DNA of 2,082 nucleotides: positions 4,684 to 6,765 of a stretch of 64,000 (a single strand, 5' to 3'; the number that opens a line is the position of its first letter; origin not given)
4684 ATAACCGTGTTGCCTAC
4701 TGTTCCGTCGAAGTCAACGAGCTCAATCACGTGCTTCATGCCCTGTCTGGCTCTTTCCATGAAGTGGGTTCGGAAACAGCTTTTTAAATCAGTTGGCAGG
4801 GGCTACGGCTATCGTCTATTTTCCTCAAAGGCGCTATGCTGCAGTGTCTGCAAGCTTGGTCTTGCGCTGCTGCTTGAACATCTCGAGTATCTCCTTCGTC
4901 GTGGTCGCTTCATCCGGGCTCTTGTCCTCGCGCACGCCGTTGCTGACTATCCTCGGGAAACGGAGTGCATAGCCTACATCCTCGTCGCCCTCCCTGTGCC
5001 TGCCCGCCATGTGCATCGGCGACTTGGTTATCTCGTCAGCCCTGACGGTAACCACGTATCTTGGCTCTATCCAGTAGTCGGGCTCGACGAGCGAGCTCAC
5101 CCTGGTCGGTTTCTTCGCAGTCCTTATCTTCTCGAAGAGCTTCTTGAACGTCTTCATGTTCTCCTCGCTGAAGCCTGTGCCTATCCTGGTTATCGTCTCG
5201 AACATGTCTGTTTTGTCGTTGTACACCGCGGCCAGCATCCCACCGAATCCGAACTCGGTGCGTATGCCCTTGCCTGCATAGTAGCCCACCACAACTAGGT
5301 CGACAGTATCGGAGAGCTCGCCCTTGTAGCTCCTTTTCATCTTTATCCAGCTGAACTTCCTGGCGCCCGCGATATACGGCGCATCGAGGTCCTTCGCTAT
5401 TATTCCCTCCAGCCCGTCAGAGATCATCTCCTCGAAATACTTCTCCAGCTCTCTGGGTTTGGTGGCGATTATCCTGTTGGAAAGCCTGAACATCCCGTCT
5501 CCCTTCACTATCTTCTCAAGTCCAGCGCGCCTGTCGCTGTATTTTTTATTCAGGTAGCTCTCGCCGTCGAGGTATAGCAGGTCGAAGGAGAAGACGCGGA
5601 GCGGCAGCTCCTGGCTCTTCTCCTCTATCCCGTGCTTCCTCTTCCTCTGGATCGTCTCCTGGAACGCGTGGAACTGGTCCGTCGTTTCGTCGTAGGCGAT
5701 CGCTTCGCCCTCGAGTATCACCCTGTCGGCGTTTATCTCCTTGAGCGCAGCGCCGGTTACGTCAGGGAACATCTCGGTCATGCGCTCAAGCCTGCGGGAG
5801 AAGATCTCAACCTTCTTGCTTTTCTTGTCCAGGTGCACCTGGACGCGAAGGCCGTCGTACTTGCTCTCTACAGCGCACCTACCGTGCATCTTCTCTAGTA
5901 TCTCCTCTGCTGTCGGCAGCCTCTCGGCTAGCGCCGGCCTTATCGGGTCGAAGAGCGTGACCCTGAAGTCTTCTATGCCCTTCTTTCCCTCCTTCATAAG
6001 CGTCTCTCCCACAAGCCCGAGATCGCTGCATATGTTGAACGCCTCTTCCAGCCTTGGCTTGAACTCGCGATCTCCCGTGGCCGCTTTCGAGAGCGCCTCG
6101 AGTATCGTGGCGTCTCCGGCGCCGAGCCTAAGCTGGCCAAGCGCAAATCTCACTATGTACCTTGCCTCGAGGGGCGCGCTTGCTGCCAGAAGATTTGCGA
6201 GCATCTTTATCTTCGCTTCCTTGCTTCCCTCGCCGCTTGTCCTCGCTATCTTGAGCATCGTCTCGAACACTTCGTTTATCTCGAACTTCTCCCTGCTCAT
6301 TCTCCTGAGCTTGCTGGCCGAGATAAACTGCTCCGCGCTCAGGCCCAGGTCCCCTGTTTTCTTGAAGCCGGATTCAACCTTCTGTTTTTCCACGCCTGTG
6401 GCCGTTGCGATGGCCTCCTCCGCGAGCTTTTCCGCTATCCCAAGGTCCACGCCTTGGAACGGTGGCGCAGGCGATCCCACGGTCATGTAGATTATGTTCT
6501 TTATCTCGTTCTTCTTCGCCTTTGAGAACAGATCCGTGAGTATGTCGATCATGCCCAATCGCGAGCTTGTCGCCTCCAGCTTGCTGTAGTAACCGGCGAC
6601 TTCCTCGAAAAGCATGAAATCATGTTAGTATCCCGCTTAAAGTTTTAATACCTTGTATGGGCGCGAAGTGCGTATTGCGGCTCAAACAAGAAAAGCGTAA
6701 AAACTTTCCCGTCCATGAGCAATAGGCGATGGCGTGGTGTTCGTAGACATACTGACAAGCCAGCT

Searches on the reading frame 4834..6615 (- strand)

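Call 95: search_protein_families(library=pfam, proteins=[window:4834-6615:-], max_evalue=0.00001)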
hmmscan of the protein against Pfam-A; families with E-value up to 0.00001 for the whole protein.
window:4834-6615:- (593 aa): 3 families
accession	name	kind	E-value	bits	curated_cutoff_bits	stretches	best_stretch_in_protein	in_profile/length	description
PF01068.26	DNA_ligase_A_M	-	3.1e-52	177.7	26.2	1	227-427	1-204/204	ATP dependent DNA ligase domain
PF04675.19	DNA_ligase_A_N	-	2.5e-40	138.9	24.6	1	3-176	2-174/174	DNA ligase N terminus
PF04679.21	DNA_ligase_A_C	-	1.1e-17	64.7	27.5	1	456-565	4-94/94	ATP dependent DNA ligase C terminal region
